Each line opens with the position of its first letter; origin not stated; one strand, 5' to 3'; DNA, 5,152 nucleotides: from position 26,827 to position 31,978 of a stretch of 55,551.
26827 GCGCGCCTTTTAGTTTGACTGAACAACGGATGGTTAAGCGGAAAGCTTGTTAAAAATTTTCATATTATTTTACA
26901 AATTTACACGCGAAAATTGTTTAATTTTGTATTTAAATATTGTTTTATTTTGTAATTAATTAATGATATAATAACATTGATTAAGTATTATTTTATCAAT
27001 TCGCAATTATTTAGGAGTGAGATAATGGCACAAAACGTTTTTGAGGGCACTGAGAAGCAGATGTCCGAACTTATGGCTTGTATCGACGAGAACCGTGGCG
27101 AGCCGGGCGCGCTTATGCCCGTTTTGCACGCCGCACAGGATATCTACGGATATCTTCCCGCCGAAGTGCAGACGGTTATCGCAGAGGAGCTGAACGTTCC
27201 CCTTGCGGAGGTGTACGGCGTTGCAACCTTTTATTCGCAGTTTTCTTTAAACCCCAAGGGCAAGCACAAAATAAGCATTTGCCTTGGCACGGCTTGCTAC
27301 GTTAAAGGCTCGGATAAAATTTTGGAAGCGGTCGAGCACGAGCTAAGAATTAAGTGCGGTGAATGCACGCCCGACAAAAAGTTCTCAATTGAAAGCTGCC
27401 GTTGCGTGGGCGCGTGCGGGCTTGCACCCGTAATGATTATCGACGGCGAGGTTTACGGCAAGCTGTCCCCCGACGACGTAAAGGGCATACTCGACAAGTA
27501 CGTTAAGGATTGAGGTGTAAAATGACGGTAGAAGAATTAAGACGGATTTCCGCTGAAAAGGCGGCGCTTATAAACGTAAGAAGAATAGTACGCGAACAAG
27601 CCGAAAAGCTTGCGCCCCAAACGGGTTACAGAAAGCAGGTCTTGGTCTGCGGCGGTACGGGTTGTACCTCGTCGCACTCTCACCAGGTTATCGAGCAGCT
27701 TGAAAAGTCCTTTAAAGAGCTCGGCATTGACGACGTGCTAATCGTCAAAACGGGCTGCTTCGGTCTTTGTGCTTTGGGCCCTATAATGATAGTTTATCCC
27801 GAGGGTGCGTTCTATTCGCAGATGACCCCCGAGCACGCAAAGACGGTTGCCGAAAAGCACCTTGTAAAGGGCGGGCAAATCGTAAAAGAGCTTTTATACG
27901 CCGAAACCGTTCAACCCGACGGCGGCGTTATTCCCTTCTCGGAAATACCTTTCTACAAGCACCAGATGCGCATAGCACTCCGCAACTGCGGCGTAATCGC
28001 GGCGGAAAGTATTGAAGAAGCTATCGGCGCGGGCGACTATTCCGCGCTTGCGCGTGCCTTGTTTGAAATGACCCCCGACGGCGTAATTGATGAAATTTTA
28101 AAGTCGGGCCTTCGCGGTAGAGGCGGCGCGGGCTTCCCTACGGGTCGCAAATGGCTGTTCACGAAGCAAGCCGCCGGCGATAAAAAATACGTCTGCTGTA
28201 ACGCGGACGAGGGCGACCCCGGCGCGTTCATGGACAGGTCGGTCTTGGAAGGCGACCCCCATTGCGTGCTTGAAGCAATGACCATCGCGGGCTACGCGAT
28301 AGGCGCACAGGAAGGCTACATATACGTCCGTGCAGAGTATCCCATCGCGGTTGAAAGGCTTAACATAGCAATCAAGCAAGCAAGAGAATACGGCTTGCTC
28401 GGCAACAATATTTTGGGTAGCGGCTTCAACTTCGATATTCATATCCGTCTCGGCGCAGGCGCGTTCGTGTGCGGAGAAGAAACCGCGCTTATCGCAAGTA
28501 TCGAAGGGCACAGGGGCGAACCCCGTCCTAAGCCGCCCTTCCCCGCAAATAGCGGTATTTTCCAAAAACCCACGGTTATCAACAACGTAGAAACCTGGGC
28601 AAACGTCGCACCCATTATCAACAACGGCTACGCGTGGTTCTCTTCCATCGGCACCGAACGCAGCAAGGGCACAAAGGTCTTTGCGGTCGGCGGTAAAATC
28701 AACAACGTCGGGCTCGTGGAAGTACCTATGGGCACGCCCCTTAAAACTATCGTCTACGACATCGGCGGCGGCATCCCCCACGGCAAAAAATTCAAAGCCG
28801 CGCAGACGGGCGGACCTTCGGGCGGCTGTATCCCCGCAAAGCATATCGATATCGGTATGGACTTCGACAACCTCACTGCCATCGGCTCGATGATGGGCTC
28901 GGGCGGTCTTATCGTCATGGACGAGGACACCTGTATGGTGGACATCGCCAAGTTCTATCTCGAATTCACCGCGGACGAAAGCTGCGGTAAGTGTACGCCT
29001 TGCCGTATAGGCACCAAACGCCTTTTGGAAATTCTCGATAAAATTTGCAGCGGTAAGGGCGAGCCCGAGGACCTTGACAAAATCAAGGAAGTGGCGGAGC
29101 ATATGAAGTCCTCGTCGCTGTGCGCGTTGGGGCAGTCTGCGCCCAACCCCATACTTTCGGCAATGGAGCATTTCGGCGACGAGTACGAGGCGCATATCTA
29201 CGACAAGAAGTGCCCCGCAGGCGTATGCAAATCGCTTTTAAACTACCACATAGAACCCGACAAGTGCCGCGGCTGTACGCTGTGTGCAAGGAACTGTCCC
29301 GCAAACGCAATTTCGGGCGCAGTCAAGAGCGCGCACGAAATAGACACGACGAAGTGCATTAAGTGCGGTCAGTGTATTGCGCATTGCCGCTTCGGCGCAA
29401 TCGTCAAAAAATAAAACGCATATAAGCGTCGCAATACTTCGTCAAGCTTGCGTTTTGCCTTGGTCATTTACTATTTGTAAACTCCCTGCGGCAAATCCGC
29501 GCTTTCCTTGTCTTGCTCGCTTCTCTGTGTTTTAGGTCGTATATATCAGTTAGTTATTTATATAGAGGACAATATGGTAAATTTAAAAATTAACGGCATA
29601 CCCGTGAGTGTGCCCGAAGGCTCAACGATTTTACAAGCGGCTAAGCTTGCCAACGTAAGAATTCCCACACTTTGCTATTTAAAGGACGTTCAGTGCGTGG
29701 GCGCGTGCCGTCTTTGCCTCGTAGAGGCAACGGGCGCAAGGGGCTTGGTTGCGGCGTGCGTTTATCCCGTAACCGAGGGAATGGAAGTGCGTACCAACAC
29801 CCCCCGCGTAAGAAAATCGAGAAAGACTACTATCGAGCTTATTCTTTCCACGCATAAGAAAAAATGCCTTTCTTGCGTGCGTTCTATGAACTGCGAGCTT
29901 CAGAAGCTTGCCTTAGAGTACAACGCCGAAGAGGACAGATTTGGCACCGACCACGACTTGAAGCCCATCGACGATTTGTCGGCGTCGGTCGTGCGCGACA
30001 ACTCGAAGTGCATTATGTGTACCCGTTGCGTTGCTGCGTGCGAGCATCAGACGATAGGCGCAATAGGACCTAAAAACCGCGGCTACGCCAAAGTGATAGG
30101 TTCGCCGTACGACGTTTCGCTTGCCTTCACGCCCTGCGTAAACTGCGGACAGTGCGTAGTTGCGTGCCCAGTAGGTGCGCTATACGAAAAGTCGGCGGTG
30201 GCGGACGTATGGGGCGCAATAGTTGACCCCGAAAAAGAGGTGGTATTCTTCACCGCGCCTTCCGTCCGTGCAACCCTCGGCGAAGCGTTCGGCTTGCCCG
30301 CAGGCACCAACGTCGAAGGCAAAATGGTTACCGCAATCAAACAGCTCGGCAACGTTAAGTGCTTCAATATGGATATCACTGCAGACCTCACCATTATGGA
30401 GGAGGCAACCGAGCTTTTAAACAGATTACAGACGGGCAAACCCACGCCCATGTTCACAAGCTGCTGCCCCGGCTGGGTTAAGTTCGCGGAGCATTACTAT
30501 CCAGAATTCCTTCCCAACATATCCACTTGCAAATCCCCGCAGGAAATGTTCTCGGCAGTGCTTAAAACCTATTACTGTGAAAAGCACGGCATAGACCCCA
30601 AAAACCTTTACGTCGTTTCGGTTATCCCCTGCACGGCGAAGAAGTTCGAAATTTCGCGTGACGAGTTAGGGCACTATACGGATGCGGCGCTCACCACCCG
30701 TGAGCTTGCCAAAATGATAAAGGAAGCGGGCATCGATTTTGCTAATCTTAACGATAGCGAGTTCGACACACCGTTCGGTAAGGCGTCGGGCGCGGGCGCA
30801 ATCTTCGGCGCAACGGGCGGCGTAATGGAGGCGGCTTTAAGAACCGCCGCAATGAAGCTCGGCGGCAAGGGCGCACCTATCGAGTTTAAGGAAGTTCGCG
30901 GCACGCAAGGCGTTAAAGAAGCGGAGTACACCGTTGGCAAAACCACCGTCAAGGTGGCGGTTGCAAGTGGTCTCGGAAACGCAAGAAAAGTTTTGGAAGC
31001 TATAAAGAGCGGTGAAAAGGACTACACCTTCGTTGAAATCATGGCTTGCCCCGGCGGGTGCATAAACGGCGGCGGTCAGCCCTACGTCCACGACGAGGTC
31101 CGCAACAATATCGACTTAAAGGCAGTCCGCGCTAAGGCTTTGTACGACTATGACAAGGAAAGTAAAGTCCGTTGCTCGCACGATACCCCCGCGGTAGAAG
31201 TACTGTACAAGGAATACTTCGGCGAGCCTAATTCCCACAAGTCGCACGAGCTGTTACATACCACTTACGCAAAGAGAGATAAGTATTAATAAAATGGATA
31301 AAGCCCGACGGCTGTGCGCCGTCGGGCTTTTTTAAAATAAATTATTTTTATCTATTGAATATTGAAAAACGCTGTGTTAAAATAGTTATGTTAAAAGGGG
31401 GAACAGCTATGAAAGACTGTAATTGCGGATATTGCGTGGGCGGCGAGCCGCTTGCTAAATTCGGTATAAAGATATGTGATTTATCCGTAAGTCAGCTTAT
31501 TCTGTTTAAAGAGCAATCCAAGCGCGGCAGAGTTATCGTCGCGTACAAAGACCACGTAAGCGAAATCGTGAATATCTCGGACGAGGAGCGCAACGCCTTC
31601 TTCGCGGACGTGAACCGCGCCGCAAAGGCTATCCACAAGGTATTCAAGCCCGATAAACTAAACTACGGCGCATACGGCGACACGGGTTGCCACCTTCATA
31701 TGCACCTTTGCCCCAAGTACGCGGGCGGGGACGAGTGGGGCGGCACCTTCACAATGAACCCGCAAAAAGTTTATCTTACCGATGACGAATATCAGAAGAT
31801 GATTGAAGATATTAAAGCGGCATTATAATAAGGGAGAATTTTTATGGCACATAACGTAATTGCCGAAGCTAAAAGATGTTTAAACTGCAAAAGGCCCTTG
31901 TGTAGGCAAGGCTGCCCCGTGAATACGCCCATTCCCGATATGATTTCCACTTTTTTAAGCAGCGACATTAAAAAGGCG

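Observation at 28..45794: Strongly over-represented 30-44 nt interspersed motif (M) on both strands, in spacers and inside unrelated CDSs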

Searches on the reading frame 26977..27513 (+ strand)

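Call 35: search_protein_families(library=pfam, proteins=[window:26977-27513:+])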
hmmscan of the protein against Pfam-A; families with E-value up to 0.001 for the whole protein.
window:26977-27513:+ (178 aa): 1 family
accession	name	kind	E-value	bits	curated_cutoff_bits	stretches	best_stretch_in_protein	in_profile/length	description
PF01257.25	2Fe-2S_thioredx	-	5.9e-53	179.1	24.8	1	35-175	4-144/145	Thioredoxin-like [2Fe-2S] ferredoxin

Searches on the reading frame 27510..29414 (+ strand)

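Call 35: search_protein_families(library=pfam, proteins=[window:27510-29414:+])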
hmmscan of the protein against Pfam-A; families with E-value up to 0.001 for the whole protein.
window:27510-29414:+ (634 aa): 11 families
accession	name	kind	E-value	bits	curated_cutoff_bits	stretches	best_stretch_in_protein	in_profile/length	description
PF01512.22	Complex1_51K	-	1e-46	159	31.2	1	197-367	2-149/150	Nuo51 FMN-binding domain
PF10589.14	NADH_4Fe-4S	-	7.2e-36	122.4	23.5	1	478-562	1-85/85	NADH-ubiquinone oxidoreductase-F iron-sulfur binding region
PF00037.32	Fer4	-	4.5e-10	39.4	21.1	2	610-631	2-23/24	4Fe-4S binding domain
PF12837.12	Fer4_6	-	9e-08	32.2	25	2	580-601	3-24/24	4Fe-4S binding domain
PF13237.11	Fer4_10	-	2.2e-07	31.2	25.5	1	581-626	4-52/53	4Fe-4S dicluster domain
PF12838.12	Fer4_7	-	1.7e-06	28.8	27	1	585-630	1-52/52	4Fe-4S dicluster domain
PF01257.25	2Fe-2S_thioredx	-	2e-06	28.1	24.8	1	41-115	65-142/145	Thioredoxin-like [2Fe-2S] ferredoxin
PF13187.11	Fer4_9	-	1.5e-05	25.4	27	1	585-631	1-52/52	4Fe-4S dicluster domain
PF12797.12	Fer4_2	-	5.6e-05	23.3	24.5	0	580-598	4-22/22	4Fe-4S binding domain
PF10531.15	SLBB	-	0.0003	21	27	1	390-439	1-53/55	SLBB domain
PF14697.11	Fer4_21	-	0.00063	20.3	35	0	580-601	35-57/59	4Fe-4S dicluster domain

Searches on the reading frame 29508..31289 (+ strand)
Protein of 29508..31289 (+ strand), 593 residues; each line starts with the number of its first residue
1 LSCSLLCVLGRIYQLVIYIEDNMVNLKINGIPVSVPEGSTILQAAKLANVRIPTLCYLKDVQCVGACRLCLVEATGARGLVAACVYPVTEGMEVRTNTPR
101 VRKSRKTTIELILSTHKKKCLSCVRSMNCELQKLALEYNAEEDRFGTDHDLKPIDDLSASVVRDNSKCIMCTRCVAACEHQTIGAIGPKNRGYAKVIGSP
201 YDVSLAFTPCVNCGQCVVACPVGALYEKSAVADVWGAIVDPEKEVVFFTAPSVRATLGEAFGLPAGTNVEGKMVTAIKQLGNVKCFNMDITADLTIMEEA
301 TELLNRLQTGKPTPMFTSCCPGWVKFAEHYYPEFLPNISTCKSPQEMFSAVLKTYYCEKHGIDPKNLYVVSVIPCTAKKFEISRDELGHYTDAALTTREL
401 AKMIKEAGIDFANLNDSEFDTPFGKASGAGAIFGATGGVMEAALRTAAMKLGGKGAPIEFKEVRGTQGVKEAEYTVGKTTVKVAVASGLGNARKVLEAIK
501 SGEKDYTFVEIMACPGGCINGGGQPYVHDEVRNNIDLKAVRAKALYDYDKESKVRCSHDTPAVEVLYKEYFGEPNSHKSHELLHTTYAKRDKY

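Call 35: search_protein_families(library=pfam, proteins=[window:29508-31289:+])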
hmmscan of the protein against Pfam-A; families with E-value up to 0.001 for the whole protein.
window:29508-31289:+ (593 aa): 12 families
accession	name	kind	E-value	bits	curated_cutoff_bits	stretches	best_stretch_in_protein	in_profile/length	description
PF02906.19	Fe_hyd_lg_C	-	3.6e-97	325.2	22.1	1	243-522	1-245/245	Iron only hydrogenase large subunit, C-terminal domain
PF02256.22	Fe_hyd_SSU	-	2.3e-21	76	24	1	537-590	3-56/56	Iron hydrogenase small subunit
PF13510.11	Fer2_4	-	5e-21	75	22.8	1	22-98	2-81/82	2Fe-2S iron-sulfur cluster binding domain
PF10588.14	NADH-G_4Fe-4S_3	-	7e-14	51.5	27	1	105-143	1-39/40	NADH-ubiquinone oxidoreductase-G iron-sulfur binding region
PF12838.12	Fer4_7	-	3.3e-08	34.3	27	1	167-224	1-52/52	4Fe-4S dicluster domain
PF14697.11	Fer4_21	-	1.3e-05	25.7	35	1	164-223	4-55/59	4Fe-4S dicluster domain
PF00037.32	Fer4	-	1.5e-05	25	21.1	1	210-226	8-24/24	4Fe-4S binding domain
PF12837.12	Fer4_6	-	1.6e-05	25.1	25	1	161-182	2-23/24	4Fe-4S binding domain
PF13237.11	Fer4_10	-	3.7e-05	24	25.5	0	208-228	7-29/53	4Fe-4S dicluster domain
PF13187.11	Fer4_9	-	8.7e-05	22.9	27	1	167-224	1-51/52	4Fe-4S dicluster domain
PF13183.11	Fer4_8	-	0.00029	21.8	27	1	166-223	3-67/68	4Fe-4S dicluster domain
PF22609.1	Fe_hydrogense_Fe-S_bd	-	0.00032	20.7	27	1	100-138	1-39/41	Iron hydrogenase 1-like, iron-sulfur centre-binding domain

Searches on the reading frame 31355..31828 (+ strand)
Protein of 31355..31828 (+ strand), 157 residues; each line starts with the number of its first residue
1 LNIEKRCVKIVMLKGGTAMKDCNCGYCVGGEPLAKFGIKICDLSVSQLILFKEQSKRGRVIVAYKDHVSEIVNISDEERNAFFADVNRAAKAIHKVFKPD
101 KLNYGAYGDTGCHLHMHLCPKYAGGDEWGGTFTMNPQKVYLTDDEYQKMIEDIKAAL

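Call 35: search_protein_families(library=pfam, proteins=[window:31355-31828:+])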
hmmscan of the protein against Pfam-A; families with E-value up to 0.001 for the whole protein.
window:31355-31828:+ (157 aa): 1 family
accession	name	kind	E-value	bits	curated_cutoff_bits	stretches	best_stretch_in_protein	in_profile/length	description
PF01230.28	HIT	-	6.2e-07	30.4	21.5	1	58-122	27-96/98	HIT domain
